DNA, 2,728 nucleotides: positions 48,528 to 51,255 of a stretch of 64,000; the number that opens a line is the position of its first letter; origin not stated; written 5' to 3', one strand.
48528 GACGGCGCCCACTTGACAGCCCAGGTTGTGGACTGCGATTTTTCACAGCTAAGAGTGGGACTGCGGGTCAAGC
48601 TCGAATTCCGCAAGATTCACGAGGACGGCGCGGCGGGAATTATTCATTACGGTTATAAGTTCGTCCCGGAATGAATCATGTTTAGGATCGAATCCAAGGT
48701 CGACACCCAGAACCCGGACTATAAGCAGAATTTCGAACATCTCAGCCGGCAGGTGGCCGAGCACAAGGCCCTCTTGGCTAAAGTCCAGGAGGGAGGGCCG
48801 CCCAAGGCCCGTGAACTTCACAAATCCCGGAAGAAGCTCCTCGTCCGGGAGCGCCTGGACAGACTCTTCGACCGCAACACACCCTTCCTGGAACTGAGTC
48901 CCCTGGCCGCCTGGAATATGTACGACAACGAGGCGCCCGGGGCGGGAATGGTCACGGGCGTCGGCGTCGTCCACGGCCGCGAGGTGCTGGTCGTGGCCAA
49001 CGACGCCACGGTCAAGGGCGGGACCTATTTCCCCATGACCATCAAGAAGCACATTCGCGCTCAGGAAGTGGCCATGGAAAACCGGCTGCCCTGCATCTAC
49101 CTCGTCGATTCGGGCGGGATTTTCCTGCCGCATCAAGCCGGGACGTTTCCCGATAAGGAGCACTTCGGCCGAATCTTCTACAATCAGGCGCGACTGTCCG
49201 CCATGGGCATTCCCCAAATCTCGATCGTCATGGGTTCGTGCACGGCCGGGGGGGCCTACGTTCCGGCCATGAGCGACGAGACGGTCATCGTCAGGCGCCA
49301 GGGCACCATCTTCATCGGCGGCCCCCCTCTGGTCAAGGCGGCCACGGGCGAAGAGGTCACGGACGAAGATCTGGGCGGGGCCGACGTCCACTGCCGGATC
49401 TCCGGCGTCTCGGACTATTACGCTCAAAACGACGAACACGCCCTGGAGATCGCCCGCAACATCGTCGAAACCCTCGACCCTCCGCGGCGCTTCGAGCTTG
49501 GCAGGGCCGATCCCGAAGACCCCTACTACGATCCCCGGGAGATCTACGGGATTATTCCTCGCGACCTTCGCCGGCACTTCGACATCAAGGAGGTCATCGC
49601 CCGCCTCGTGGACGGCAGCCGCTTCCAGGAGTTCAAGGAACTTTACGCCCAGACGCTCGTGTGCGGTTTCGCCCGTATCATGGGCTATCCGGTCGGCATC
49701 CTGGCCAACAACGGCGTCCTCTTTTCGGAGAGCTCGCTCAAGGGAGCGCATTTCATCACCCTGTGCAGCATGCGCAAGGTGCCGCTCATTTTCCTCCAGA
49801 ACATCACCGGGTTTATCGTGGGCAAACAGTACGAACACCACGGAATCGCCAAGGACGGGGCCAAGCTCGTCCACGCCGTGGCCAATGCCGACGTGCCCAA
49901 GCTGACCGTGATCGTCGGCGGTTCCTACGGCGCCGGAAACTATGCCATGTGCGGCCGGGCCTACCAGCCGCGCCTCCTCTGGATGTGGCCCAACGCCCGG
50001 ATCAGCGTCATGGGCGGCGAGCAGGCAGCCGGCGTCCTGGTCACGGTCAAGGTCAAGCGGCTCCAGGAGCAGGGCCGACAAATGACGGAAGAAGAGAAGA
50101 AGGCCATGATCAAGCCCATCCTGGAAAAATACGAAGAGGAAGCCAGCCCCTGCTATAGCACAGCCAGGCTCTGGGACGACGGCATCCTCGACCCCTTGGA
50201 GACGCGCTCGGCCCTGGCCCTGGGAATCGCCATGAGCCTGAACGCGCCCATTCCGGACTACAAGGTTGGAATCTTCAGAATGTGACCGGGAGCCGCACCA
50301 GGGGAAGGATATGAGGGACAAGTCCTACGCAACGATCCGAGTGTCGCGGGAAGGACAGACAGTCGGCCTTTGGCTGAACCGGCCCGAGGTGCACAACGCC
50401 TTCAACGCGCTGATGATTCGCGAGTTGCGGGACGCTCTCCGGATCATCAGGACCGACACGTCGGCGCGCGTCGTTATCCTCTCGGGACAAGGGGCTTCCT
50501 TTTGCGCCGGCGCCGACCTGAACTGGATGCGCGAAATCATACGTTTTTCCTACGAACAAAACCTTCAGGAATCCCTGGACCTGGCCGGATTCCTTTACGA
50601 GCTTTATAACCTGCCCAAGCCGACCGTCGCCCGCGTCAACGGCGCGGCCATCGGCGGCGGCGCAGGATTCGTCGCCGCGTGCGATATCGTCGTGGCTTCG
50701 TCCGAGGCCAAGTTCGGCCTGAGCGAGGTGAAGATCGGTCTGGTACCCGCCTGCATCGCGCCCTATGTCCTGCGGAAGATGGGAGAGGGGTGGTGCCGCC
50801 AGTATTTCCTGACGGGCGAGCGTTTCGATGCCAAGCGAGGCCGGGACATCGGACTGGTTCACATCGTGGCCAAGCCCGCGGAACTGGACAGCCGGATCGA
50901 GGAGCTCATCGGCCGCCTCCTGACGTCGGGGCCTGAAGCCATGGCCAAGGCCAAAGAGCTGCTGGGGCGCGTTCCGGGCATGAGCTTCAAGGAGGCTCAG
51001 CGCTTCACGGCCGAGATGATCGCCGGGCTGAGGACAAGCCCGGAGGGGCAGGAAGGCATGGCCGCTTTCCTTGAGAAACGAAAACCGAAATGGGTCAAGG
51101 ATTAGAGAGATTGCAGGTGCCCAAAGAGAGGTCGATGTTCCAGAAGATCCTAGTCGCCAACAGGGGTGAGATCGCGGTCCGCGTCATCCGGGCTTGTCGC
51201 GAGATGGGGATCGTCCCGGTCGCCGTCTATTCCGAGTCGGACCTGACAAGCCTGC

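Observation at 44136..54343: Archaeal-type HMGCS-thiolase-DUF35 module clustered with MCC, methylglutaconyl-CoA hydratase, isovaleryl-CoA-DH and AibA/B-like CoA-transferase subunits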

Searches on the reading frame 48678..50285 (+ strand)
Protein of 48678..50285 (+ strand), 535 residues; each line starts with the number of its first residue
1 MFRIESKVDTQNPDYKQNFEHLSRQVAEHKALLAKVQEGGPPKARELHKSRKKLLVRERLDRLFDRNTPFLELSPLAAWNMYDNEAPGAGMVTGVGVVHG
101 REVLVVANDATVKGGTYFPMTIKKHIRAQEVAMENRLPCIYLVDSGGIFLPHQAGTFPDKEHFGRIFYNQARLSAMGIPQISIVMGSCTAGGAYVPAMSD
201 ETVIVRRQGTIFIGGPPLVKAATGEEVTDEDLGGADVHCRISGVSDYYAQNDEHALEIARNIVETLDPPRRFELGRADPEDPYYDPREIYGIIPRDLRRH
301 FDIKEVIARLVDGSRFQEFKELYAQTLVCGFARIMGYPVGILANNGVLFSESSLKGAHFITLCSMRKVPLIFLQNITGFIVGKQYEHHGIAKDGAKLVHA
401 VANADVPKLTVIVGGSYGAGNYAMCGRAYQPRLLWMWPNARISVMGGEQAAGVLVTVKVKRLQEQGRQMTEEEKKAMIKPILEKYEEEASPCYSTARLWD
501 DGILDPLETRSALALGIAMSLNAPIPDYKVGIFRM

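Call 3: search_protein_families(library=pfam, proteins=[window:48678-50285:+])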
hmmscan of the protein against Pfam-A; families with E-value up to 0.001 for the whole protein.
window:48678-50285:+ (535 aa): 3 families
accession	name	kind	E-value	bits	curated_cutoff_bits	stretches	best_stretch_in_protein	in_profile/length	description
PF01039.27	Carboxyl_trans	-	2.8e-151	505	22.3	1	49-525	3-483/493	Carboxyl transferase domain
PF03255.19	ACCA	-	7e-10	39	23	1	91-205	94-213/310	Acetyl co-enzyme A carboxylase carboxyltransferase-like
PF06833.16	MdcE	-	6.4e-05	23.2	32.7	0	364-466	24-125/196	Malonate decarboxylase gamma subunit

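Call 4: search_protein_families(library=ncbifam, proteins=[window:48678-50285:+])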
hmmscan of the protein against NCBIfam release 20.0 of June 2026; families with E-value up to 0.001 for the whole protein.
window:48678-50285:+ (535 aa): 8 families
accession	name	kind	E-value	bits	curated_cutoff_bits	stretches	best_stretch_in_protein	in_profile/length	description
TIGR01117.1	mmdA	subfamily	1.2e-93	314.7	998.8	1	28-518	5-493/512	methylmalonyl-CoA decarboxylase subunit alpha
NF041504.1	AccA_sub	subfamily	1.2e-12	47.8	300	2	344-459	71-182/257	carboxyltransferase subunit alpha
NF004344.0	PRK05724.1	equivalog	1.7e-08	34.1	357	1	91-205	98-217/319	acetyl-CoA carboxylase carboxyltransferase subunit alpha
TIGR00513.1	accA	equivalog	3.1e-07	30.1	319.3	0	92-203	99-215/321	acetyl-CoA carboxylase carboxyl transferase subunit alpha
NF005530.0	PRK07189.1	equivalog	4.5e-07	29.3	228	1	86-226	54-196/303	biotin-independent malonate decarboxylase subunit beta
TIGR03133.1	malonate_beta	equivalog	7.4e-07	28.7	278.15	1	85-229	43-189/274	biotin-independent malonate decarboxylase subunit beta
NF008971.0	PRK12319.1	equivalog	0.00042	20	406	0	92-204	57-163/256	acetyl-CoA carboxylase carboxyl transferase subunit alpha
TIGR03134.1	malonate_gamma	equivalog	0.00095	18.7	237.15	0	366-468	79-182/258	biotin-independent malonate decarboxylase subunit gamma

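Call 22: search_solved_structures(query=window:48678-50285:+, max_evalue=1e-30, show_alignments=0)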
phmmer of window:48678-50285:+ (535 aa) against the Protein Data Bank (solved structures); distinct sequences matched with E-value up to 1e-30: 39.
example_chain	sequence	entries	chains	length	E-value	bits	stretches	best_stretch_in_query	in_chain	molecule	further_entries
9tps_A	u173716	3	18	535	6.7e-220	734.6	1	2-535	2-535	Propionyl CoA carboxylase beta subunit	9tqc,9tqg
3u9r_B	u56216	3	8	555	1.4e-219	733.5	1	5-535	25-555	Methylcrotonyl-CoA carboxylase, beta-subunit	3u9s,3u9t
8j4z_J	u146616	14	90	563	1.7e-219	733.2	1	9-535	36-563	Methylcrotonoyl-CoA carboxylase beta chain, mitochondrial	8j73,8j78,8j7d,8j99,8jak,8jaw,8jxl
4q0g_A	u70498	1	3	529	1.4e-216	723.6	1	23-535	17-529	Probable acetyl-/propionyl-CoA carboxylase (Beta subunit) AccD1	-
9yx0_G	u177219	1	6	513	4.4e-212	708.8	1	20-535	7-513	Carboxyl transferase domain protein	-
8rth_B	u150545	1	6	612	4.3e-198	662.6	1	9-535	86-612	methylcrotonoyl-CoA carboxylase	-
8f41_B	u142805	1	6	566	4e-189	633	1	41-518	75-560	3-methylcrotonyl-CoA carboxylase, beta-subunit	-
8f3d_A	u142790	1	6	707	4.1e-189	633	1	41-525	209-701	3-methylcrotonyl-CoA carboxylase beta-subunit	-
5ikl_B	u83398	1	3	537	1.2e-137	463.2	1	4-515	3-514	Geranyl-CoA carboxylase, beta-subunit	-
1vrg_A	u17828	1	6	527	6.8e-83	282.5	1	22-514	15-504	propionyl-CoA carboxylase, beta subunit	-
1on3_A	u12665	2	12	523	9.1e-78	265.6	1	23-519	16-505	Methylmalonyl-CoA carboxyltransferase 12S subunit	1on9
7w5u_A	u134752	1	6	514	4e-76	260.1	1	37-520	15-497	Acetyl-CoA carboxylase complex, beta-chain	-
1x0u_A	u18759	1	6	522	5.8e-72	246.4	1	25-519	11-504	hypothetical methylmalonyl-CoA decarboxylase alpha subunit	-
3n6r_B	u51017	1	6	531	1.3e-71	245.2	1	33-519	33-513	Propionyl-CoA carboxylase, beta subunit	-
2a7s_A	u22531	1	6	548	2.7e-71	244.2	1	38-517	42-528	Probable propionyl-CoA carboxylase beta chain 5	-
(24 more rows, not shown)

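Call 77: find_encoding_contigs(protein=window:48678-50285:+, flank=2000, max_places=4)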
Protein window:48678-50285:+ (535 aa): no gene with exactly this product is on record in the collection.

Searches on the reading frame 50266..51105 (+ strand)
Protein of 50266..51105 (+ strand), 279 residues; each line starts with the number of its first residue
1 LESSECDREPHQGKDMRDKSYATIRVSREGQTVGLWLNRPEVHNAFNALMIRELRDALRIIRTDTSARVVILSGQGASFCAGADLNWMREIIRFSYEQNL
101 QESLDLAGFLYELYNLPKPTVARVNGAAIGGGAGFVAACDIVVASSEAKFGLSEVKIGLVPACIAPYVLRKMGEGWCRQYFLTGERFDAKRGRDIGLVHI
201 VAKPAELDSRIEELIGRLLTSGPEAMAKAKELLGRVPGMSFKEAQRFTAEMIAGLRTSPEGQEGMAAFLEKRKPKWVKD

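Call 3: search_protein_families(library=pfam, proteins=[window:50266-51105:+])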
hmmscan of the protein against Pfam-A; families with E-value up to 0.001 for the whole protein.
window:50266-51105:+ (279 aa): 2 families
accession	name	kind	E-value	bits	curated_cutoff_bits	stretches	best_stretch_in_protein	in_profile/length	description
PF00378.25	ECH_1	-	1e-52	179.5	27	1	36-277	10-249/251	Enoyl-CoA hydratase/isomerase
PF16113.10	ECH_2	-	2.6e-31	109.8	27.2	1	36-216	5-186/335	Enoyl-CoA hydratase/isomerase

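Call 4: search_protein_families(library=ncbifam, proteins=[window:50266-51105:+])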
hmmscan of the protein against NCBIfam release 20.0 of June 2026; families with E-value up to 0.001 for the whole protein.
window:50266-51105:+ (279 aa): 72 families (the best 25 are shown)
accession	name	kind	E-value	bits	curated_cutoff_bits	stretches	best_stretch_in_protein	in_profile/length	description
NF004227.0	PRK05674.1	equivalog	6e-81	272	426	1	20-278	3-263/271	gamma-carboxygeranoyl-CoA hydratase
NF005675.0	PRK07468.1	equivalog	3.8e-78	262.8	350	1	20-278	2-261/262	crotonase/enoyl-CoA hydratase family protein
NF005879.0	PRK07827.1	equivalog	8.4e-58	195.6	283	1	21-277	6-260/261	enoyl-CoA hydratase family protein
NF051848.1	EnCoAHydtEchA19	equivalog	3.4e-52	177.6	400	1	24-277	2-256/258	enoyl-CoA hydratase EchA19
NF006008.0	PRK08139.1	equivalog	2e-48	165.3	313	1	22-278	11-265/266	enoyl-CoA hydratase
NF046063.1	oxepin_alt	equivalog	3.1e-46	157.9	300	1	25-275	3-254/254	oxepin-CoA hydrolase, alternative type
NF042430.2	EnCoAhydt_DpgD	equivalog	3.8e-46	157.6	400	1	28-277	3-256/258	enoyl-CoA-hydratase DpgD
NF005498.0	PRK07112.1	equivalog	9.9e-43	146.5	250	1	19-276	4-255/258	enoyl-CoA hydratase/isomerase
NF005700.0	PRK07511.1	subfamily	1.3e-42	146.2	274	1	22-277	3-259/260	enoyl-CoA hydratase family protein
NF006100.0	PRK08252.1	subfamily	6.1e-42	144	282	1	23-277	4-252/254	crotonase/enoyl-CoA hydratase family protein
NF005073.0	PRK06495.1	subfamily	1.1e-41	142.9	296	1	32-276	14-254/257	enoyl-CoA hydratase/isomerase family protein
NF006588.0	PRK09120.1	equivalog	1.6e-41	142.3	276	1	17-273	3-264/276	p-hydroxycinnamoyl CoA hydratase/lyase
NF006109.0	PRK08260.1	subfamily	5e-41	140.9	320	1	20-277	2-276/296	enoyl-CoA hydratase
NF004795.0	PRK06143.1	subfamily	7.3e-41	140.4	283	1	31-273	18-258/260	enoyl-CoA hydratase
TIGR02280.1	PaaB1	equivalog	7.8e-41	140.3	345.15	1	29-276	6-253/256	2-(1,2-epoxy-1,2-dihydrophenyl)acetyl-CoA isomerase PaaG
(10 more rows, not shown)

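Call 38: search_solved_structures(query=window:50266-51105:+, max_evalue=1e-30, show_alignments=2)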
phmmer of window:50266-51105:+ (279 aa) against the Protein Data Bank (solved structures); distinct sequences matched with E-value up to 1e-30: 20.
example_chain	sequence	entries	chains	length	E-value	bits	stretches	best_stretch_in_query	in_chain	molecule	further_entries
3i47_A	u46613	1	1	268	2.6e-59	203.9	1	33-277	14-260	Enoyl CoA hydratase/isomerase (Crotonase)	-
4kpk_A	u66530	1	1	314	2.4e-58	200.8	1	27-277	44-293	Enoyl-CoA hydratase/isomerase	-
1uiy_A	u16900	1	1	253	1.5e-47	165.3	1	29-275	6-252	Enoyl-CoA Hydratase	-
3oc7_A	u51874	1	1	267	8.9e-43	149.7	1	30-277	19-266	Enoyl-CoA hydratase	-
4knp_A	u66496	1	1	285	1.5e-42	149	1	30-277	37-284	enoyl-CoA hydratase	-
4zu2_A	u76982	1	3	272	1.2e-40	142.8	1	33-277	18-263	Putative isohexenylglutaconyl-CoA hydratase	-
4k3w_A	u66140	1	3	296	3.9e-40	141.1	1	23-277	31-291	Enoyl-CoA hydratase/isomerase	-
9qwv_A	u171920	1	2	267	2.9e-37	131.7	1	24-276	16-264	Enoyl-CoA hydratase, mitochondrial, putative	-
5zai_A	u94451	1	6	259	6.1e-37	130.6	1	21-275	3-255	3-hydroxypropionyl-coenzyme A dehydratase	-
3myb_A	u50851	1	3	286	6.4e-37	130.5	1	30-276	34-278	Enoyl-CoA hydratase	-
2pbp_A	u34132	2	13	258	9e-35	123.5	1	21-276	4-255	Enoyl-CoA hydratase subunit I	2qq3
5z7r_A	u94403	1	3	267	9.3e-34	120.1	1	26-276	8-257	Short-chain-enoyl-CoA hydratase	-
4jfc_A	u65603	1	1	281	4.2e-33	118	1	23-276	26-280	Enoyl-CoA hydratase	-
3rsi_A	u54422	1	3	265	5.9e-32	114.2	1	24-276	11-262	Putative enoyl-CoA hydratase/isomerase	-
6l3o_A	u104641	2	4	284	9.1e-32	113.6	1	20-272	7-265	Hydroxycinnamoyl-CoA hydratase-lyase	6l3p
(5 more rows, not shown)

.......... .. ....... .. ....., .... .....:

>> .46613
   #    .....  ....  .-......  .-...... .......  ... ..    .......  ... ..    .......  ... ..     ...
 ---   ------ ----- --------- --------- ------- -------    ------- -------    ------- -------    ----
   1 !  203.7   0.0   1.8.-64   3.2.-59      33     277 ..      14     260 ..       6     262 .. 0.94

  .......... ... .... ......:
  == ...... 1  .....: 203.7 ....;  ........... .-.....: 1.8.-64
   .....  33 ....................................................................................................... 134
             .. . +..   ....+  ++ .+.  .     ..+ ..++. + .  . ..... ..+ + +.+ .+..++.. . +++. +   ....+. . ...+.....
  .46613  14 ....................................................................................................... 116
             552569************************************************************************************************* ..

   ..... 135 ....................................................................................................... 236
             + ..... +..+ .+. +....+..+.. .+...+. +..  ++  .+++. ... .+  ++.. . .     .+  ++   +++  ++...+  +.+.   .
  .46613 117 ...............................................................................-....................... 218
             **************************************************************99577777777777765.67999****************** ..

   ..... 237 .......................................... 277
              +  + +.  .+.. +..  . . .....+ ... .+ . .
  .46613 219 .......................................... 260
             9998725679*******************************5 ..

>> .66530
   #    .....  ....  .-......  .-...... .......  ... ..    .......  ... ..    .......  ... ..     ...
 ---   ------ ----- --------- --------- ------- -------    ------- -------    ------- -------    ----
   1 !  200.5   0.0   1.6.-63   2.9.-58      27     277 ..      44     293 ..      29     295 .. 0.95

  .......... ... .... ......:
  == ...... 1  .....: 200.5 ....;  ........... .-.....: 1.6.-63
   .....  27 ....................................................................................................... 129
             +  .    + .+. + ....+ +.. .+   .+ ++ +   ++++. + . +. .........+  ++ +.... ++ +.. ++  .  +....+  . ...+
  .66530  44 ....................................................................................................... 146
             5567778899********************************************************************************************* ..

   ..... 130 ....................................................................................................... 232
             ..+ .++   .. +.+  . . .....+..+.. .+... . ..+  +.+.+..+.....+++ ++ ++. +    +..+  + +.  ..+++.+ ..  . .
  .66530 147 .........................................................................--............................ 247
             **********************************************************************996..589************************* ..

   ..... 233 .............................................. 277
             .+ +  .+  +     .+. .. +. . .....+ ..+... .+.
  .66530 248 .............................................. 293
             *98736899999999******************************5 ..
